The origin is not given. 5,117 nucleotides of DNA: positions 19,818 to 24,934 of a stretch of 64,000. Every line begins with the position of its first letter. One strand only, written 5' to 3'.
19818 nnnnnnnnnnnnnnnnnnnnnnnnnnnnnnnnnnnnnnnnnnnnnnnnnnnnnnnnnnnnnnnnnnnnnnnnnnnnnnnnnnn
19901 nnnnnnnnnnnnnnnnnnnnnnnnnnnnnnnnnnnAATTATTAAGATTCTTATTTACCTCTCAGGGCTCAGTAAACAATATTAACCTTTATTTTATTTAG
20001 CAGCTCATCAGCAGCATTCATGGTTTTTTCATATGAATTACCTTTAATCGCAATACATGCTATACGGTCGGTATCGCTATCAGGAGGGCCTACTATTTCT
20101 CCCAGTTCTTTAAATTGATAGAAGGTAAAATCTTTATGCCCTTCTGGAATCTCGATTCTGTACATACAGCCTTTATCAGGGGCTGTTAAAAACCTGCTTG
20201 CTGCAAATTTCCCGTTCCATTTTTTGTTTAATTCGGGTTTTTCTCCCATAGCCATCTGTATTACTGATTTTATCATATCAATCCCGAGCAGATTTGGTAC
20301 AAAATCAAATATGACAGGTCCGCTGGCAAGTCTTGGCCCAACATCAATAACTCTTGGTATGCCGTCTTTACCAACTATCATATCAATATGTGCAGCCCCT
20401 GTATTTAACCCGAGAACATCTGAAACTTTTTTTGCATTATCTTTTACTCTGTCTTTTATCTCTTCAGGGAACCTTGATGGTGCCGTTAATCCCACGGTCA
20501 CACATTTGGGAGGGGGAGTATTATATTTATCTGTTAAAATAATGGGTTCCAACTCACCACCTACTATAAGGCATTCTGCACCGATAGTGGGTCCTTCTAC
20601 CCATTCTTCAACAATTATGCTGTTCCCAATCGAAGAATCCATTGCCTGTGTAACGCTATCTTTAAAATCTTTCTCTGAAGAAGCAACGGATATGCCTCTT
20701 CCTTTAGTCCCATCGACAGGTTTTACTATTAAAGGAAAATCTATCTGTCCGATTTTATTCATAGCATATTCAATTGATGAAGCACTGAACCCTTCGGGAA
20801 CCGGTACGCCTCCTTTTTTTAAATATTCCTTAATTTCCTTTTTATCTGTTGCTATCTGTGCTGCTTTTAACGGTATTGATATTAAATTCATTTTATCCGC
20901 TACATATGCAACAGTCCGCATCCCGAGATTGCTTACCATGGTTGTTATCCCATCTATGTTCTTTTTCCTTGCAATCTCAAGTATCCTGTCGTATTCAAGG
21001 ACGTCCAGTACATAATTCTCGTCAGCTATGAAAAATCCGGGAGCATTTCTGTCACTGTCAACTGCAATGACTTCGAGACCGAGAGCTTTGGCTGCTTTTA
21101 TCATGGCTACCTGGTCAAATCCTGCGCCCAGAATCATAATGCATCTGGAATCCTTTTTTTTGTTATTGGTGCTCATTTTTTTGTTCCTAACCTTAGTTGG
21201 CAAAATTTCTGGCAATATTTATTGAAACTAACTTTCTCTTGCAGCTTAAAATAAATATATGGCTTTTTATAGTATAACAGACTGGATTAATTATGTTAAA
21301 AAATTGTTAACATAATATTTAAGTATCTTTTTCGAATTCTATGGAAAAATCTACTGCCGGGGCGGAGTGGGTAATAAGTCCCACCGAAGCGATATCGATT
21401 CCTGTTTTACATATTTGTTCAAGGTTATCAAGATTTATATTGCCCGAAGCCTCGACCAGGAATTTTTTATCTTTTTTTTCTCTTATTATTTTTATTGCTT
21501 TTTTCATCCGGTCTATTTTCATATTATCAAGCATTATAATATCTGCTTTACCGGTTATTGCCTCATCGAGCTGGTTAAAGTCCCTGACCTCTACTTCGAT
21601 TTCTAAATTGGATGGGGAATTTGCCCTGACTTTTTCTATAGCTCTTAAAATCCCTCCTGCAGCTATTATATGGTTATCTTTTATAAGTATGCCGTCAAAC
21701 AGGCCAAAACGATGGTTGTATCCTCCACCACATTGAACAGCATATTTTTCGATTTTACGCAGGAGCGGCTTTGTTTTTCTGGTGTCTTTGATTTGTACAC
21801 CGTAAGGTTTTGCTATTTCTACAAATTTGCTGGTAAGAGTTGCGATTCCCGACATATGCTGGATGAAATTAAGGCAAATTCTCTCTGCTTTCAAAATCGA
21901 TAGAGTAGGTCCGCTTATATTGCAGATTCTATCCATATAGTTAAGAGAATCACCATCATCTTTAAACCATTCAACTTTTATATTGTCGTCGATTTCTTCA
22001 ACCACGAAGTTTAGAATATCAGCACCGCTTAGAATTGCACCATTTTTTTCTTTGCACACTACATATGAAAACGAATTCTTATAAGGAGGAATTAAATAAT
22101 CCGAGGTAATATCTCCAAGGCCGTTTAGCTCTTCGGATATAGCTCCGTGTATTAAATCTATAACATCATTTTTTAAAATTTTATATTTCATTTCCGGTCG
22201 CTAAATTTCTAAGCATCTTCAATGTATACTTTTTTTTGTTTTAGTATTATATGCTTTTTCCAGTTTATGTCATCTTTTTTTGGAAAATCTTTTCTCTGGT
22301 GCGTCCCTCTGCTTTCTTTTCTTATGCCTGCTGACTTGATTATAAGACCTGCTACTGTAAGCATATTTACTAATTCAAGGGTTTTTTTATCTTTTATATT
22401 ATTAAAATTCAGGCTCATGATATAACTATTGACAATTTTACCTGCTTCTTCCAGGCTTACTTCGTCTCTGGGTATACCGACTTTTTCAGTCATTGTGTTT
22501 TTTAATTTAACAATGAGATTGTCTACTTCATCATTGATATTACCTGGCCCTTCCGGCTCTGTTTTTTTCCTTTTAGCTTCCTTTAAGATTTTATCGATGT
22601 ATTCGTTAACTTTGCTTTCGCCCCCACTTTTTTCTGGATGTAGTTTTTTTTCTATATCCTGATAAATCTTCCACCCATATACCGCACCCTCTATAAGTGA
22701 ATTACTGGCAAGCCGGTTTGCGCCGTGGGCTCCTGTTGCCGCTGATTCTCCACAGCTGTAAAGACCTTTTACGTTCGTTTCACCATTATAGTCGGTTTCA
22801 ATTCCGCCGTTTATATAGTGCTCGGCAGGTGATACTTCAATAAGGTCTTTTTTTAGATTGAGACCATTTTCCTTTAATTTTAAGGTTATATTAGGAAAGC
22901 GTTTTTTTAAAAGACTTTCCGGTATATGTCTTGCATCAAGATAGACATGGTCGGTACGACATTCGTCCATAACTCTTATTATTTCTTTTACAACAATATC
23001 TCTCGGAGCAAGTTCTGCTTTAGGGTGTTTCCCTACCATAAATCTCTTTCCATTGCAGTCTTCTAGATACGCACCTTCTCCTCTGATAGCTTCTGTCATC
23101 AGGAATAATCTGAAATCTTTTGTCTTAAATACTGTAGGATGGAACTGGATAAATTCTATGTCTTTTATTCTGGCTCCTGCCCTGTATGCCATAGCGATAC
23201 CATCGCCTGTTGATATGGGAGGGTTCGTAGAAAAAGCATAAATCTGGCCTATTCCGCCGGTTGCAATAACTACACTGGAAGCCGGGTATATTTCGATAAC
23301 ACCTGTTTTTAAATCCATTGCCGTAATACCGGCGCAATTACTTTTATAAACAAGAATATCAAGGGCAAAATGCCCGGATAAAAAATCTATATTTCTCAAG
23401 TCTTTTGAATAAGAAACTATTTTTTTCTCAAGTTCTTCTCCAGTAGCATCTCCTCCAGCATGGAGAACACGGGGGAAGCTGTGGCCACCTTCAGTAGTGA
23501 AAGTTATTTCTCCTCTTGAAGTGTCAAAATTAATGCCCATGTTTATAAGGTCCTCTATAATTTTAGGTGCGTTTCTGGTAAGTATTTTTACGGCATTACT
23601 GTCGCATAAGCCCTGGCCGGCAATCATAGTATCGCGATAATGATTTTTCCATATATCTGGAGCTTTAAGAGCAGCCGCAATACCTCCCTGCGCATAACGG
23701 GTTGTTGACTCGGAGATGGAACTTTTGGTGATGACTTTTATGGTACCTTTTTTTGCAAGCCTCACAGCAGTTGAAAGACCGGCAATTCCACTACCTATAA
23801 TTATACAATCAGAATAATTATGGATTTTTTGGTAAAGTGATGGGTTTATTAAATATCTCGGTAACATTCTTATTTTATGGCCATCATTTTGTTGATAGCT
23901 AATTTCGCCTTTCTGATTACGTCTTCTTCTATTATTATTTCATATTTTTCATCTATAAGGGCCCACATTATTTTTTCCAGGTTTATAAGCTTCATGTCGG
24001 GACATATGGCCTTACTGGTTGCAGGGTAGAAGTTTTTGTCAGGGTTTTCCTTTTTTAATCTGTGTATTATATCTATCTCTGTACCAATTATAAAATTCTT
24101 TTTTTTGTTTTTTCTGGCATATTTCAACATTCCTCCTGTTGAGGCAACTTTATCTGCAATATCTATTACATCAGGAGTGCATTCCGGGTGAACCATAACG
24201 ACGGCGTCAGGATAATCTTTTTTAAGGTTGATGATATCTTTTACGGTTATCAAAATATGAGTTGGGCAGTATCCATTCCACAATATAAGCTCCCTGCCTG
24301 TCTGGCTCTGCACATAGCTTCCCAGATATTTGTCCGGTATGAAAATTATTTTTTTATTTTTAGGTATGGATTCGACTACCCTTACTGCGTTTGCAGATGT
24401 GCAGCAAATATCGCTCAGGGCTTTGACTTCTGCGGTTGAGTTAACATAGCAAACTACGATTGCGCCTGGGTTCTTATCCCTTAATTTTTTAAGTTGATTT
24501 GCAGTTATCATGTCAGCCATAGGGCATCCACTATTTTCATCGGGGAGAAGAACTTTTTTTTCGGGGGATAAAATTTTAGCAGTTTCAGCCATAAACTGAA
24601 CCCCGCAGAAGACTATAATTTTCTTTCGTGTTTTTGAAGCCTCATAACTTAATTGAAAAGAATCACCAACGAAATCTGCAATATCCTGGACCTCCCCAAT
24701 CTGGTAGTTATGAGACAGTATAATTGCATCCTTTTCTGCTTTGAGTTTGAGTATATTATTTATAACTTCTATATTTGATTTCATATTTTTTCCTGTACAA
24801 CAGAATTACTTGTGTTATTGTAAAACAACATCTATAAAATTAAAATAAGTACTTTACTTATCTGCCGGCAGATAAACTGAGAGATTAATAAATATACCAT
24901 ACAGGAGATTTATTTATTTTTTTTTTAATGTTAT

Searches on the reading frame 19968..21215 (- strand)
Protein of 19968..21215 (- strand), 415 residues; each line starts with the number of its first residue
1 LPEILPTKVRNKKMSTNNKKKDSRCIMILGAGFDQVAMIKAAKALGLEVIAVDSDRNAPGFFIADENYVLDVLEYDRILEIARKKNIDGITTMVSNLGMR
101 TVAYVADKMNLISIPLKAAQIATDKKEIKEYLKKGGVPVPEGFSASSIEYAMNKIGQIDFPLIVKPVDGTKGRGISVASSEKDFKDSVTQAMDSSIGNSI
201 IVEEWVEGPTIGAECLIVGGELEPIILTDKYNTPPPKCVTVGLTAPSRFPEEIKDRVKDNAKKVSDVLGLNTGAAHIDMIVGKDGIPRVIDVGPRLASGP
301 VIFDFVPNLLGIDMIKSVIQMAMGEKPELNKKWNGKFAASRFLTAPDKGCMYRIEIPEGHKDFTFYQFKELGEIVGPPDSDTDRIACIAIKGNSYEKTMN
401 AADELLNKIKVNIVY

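Call 47: search_protein_families(library=pfam, proteins=[window:19968-21215:-], max_evalue=0.0001)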
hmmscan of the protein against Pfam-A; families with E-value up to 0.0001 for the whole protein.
window:19968-21215:- (415 aa): 10 families
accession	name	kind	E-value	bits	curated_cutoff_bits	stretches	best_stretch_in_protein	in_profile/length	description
PF02655.19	ATP-grasp_3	-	4e-14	53.4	23.2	1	122-297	1-158/160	ATP-grasp domain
PF02786.22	CPSase_L_D2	-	7.6e-14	52.2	19.8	1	124-326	1-207/211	Carbamoyl-phosphate synthase L chain, ATP binding domain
PF13535.11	ATP-grasp_4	-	4.1e-11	43.2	27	1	158-296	1-153/160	ATP-grasp domain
PF07478.18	Dala_Dala_lig_C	-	3.5e-09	36.9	24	1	149-289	26-169/204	D-ala D-ala ligase C-terminus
PF01071.24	GARS_A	-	1.5e-08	35.1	27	1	124-231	2-114/194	Phosphoribosylglycinamide synthetase, ATP-grasp (A) domain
PF02222.28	ATP-grasp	-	2.1e-08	34.5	27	1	132-284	3-152/179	ATP-grasp domain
PF21360.3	PylC-like_N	-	7.2e-07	29.7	27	1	26-96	1-76/96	PylC-like, N-terminal domain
PF18603.7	LAL_C2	-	3e-06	27.9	29.4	1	342-413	2-77/78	L-amino acid ligase C-terminal domain 2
PF08443.16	RimK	-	4.7e-06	26.8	21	1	122-221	1-98/188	RimK-like ATP-grasp domain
PF22660.2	RS_preATP-grasp-like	-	4.2e-05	24.3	27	1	26-112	4-88/98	Ribonucleotide synthetase preATP-grasp domain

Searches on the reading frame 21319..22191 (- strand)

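Call 47: search_protein_families(library=pfam, proteins=[window:21319-22191:-], max_evalue=0.0001)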
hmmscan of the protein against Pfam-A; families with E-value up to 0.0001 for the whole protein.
window:21319-22191:- (290 aa): 2 families
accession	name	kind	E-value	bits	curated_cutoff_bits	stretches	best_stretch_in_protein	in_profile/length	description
PF01729.25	QRPTase_C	-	3.7e-63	212.7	23.1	1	116-284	1-168/169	Quinolinate phosphoribosyl transferase, C-terminal domain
PF02749.22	QRPTase_N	-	1.1e-14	54.8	27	1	27-114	1-82/82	Quinolinate phosphoribosyl transferase, N-terminal domain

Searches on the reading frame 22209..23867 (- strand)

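Call 47: search_protein_families(library=pfam, proteins=[window:22209-23867:-], max_evalue=0.0001)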
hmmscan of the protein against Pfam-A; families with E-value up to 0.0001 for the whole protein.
window:22209-23867:- (552 aa): 4 families
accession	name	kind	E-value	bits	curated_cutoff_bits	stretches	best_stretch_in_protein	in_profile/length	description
PF00890.30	FAD_binding_2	-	4.1e-88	296.8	20.4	1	20-391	1-414/414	FAD binding domain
PF02910.25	Succ_DH_flav_C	-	1.3e-18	67.6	20.8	1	454-545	3-103/130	Fumarate reductase flavoprotein C-term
PF01266.30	DAO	-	3.2e-09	37.2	27.9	1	20-134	1-102/353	FAD dependent oxidoreductase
PF07992.20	Pyr_redox_2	-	7.3e-08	32.6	26.1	0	20-116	2-58/291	Pyridine nucleotide-disulphide oxidoreductase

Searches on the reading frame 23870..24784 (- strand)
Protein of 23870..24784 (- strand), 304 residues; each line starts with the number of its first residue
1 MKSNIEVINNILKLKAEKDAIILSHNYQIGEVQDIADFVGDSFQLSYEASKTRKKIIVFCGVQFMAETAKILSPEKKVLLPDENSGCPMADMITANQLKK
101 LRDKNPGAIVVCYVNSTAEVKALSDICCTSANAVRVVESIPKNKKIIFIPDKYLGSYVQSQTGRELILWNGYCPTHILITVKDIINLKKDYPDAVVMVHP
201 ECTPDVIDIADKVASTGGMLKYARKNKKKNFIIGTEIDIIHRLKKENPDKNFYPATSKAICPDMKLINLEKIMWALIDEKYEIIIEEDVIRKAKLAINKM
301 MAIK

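Call 47: search_protein_families(library=pfam, proteins=[window:23870-24784:-], max_evalue=0.0001)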
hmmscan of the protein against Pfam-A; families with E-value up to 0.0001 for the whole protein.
window:23870-24784:- (304 aa): 1 family
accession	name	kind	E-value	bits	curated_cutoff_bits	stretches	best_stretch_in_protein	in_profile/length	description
PF02445.21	NadA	-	5.4e-126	420.1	27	1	10-301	2-294/295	Quinolinate synthetase A protein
